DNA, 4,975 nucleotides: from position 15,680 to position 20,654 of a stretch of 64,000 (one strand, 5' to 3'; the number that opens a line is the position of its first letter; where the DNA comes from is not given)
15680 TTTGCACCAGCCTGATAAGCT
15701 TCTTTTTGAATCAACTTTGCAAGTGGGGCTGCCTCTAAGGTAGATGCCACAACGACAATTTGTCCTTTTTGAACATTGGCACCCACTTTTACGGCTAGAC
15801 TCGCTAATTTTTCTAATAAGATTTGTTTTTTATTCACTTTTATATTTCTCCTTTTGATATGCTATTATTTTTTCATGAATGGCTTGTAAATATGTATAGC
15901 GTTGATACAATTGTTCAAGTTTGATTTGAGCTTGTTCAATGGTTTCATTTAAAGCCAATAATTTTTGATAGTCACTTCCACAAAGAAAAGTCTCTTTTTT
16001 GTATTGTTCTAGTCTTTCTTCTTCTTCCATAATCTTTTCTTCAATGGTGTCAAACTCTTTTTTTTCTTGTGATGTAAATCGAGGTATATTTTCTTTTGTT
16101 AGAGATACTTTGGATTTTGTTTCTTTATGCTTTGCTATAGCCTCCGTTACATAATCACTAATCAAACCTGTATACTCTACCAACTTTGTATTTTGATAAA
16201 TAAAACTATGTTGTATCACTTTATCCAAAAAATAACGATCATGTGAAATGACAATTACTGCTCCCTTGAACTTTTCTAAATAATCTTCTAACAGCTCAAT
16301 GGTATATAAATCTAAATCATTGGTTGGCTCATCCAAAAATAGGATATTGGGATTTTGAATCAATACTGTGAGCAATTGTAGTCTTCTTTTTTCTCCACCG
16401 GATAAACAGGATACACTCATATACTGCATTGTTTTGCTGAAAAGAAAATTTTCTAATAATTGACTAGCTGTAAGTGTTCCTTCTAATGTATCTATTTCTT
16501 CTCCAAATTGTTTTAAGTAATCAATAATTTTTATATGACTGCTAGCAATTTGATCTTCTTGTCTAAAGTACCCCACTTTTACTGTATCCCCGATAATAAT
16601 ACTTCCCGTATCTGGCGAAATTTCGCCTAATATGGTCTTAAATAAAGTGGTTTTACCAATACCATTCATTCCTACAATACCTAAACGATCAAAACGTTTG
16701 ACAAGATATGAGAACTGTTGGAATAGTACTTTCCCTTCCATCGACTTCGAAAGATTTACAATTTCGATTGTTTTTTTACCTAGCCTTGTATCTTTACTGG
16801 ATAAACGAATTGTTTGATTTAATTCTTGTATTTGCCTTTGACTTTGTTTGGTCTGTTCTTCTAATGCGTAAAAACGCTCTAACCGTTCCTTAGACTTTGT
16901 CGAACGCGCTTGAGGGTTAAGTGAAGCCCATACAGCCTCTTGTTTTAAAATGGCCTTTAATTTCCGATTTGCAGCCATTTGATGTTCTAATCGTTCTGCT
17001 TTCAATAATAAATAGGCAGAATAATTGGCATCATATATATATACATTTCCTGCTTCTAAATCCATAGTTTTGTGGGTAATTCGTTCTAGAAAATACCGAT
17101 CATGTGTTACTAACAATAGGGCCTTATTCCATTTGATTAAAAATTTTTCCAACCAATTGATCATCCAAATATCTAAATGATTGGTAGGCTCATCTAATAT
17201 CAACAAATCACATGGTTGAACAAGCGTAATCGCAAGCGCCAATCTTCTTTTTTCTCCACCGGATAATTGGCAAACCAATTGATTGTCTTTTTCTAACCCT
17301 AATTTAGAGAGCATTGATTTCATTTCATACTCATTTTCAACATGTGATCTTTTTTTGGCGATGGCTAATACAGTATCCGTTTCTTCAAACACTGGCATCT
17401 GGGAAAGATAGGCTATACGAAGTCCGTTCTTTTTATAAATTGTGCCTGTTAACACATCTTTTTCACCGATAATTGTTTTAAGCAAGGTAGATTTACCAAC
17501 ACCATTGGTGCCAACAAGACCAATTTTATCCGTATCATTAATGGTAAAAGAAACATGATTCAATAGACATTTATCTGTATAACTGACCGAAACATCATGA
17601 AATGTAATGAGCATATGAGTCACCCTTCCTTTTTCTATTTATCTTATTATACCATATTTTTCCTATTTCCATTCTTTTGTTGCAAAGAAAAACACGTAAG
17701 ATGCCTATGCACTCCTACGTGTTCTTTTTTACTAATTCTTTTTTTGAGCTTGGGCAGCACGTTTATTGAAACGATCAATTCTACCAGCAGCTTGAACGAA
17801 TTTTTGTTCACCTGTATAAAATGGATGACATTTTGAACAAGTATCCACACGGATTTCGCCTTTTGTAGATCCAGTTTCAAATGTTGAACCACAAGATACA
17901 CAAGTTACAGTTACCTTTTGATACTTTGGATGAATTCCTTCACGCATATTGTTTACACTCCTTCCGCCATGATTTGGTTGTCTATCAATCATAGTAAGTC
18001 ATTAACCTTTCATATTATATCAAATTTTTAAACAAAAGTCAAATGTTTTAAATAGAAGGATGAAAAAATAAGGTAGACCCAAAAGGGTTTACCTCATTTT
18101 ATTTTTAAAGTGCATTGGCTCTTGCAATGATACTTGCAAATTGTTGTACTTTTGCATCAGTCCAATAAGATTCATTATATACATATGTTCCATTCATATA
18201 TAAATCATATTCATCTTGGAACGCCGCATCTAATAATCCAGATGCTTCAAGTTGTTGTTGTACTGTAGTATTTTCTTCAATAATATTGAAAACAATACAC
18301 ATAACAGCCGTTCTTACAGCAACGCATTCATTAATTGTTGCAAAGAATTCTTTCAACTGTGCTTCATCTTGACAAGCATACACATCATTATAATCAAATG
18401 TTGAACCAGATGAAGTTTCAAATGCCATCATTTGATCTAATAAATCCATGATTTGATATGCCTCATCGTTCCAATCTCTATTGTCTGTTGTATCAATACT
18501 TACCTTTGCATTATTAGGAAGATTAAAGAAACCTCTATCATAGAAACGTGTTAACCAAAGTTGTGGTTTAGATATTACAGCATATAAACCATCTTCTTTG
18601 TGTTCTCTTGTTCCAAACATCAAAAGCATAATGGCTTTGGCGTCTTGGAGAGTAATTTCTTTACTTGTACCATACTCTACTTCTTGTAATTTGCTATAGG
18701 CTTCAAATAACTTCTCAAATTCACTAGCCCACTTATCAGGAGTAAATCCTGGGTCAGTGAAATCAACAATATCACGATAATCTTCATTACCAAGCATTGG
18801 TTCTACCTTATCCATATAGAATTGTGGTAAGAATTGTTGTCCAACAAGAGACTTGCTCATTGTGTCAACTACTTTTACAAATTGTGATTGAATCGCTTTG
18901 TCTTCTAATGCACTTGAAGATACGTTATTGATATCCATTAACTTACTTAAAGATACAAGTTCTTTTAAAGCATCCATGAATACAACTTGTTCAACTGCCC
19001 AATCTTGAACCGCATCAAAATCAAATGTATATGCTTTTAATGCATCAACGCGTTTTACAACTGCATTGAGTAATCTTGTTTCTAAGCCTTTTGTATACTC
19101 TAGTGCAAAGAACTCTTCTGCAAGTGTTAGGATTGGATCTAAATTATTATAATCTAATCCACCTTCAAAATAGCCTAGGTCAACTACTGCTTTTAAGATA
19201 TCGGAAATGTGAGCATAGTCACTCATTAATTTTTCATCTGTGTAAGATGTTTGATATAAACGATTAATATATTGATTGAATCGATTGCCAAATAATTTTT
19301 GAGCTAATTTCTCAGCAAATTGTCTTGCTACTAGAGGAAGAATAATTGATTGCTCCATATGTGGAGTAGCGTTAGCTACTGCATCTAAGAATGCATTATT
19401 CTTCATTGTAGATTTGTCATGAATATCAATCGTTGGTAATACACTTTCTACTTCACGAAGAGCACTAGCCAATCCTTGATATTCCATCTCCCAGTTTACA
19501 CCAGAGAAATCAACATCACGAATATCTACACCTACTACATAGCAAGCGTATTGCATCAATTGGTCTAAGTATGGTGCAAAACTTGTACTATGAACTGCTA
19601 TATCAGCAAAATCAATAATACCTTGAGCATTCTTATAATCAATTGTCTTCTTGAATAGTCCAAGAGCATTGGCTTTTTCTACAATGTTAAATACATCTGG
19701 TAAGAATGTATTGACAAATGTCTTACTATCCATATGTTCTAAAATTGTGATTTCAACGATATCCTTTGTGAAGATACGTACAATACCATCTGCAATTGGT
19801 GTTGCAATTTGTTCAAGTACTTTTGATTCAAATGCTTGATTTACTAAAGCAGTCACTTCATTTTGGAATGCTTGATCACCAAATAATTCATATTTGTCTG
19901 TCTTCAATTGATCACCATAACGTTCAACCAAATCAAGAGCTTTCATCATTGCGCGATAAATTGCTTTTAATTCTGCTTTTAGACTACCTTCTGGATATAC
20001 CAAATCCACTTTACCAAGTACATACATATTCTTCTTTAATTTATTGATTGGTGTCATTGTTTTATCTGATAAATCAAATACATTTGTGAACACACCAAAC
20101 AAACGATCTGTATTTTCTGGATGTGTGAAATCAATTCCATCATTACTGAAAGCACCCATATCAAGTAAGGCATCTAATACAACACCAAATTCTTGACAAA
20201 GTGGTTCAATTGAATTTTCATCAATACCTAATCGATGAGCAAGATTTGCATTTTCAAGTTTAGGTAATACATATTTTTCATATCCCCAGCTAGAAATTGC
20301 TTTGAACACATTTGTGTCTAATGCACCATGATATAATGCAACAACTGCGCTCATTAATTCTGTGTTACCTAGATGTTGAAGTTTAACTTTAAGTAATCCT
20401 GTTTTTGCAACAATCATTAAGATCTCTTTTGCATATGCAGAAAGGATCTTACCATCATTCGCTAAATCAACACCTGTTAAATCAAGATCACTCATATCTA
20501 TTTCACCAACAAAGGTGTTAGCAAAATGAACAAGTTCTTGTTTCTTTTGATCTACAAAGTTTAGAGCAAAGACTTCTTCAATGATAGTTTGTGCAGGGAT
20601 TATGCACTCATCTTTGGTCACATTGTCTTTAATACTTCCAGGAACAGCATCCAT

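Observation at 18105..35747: Tandem paralogous giant proteins (~1,000 aa + 4,800 aa): CvpA-like membrane anchor fused to an enormous acidic helical-repeat region, with no recognisable functional domain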

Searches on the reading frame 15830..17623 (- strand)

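Call 7: search_protein_families(library=ncbifam, proteins=[window:15830-17623:-], max_evalue=0.01)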
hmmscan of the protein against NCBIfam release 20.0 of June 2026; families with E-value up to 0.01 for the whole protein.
window:15830-17623:- (597 aa): 199 families (the best 25 are shown)
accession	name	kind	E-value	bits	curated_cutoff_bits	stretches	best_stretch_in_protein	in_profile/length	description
NF000355.4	ribo_prot_ABC_F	equivalog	1.9e-134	449.3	380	2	4-469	1-492/499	ribosomal protection-like ABC-F family protein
NF008775.0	PRK11819.1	equivalog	9.2e-119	397.5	599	2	87-502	131-542/556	energy-dependent translational throttle protein EttA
TIGR03719.1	ABC_ABC_ChvD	subfamily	1.4e-116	390.4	806.75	2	90-500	132-538/552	energy-dependent translational throttle protein EttA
NF050005.1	ABC_ATPase_Uup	equivalog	2.4e-112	376.2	900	2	98-570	136-596/636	ATP-binding cassette ATPase Uup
NF008358.0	PRK11147.1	equivalog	6.4e-106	355.1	936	2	98-584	136-633/635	ABC transporter ATP-binding protein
NF011646.0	PRK15064.1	equivalog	1.5e-85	287.6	762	2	126-494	162-526/530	ABC-F family ATPase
NF000170.2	ABCF_Vga_all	exception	1.8e-79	267.7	725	2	253-521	236-499/521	Vga family ABC-F type ribosomal protection protein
NF000167.2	ABCF_Lsa_all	exception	2.4e-74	251.1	750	4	3-188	307-491/492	Lsa family ABC-F type ribosomal protection protein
NF043038.1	ABCF_CplR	exception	3.6e-73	247.1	780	2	4-226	285-507/544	ABC-F type ribosomal protection protein CplR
NF000171.1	ABCF_producer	exception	6.1e-73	246.1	800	4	108-226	153-270/541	TlrC/CarA/OleB/SrmB family ABC-F type ribosomal protection protein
NF000168.2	ABCF_Msr_all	exception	3.6e-71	240.2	680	1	1-482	1-484/487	Msr family ABC-F type ribosomal protection protein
NF007921.0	PRK10636.1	equivalog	7.7e-70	235.9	917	3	103-356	131-383/638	ABC transporter ATP-binding protein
NF000169.2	ABCF_Sal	exception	1.5e-67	228.5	725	2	110-485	121-510/542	Sal family ABC-F type ribosomal protection protein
NF000514.1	ABCF_OptrA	exception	2.8e-64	217.6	1450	2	100-541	161-594/655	ABC-F type ribosomal protection protein OptrA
NF000166.1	ABCF_CarA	exception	8e-64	215.7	1050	4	106-226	161-280/556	ABC-F type ribosomal protection protein Car(A)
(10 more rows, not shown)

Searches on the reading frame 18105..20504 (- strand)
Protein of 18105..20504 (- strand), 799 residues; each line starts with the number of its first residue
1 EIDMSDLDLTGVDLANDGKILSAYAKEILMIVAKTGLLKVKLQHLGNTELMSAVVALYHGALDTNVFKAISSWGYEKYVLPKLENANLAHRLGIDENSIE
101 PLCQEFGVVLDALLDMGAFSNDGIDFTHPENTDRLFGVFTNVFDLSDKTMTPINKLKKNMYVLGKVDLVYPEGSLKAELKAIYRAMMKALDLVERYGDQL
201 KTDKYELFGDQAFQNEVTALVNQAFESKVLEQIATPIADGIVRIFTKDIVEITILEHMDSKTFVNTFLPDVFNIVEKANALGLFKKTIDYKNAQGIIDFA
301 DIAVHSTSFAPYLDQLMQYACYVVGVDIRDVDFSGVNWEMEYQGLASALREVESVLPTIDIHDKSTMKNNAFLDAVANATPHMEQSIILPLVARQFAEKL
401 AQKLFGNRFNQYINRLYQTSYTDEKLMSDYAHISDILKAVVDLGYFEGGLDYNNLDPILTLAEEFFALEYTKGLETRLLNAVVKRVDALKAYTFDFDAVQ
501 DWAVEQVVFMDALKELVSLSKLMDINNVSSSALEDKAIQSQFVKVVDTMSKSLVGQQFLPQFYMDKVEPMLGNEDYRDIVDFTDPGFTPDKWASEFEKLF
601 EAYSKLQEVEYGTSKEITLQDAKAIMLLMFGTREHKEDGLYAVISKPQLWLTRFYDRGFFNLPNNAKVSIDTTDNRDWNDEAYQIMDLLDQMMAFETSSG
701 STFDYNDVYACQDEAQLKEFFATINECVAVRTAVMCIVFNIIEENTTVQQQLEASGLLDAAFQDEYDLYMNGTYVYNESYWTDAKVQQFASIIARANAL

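Call 80: search_protein_families(library=pfam, proteins=[window:18105-20504:-], max_evalue=0.1)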
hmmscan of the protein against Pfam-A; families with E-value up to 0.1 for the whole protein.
window:18105-20504:- (799 aa): 1 family
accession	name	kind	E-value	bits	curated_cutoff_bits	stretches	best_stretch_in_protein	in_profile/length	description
PF04719.20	TAFII28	-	0.016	15.6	27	0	201-252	10-61/86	hTAFII28-like protein conserved region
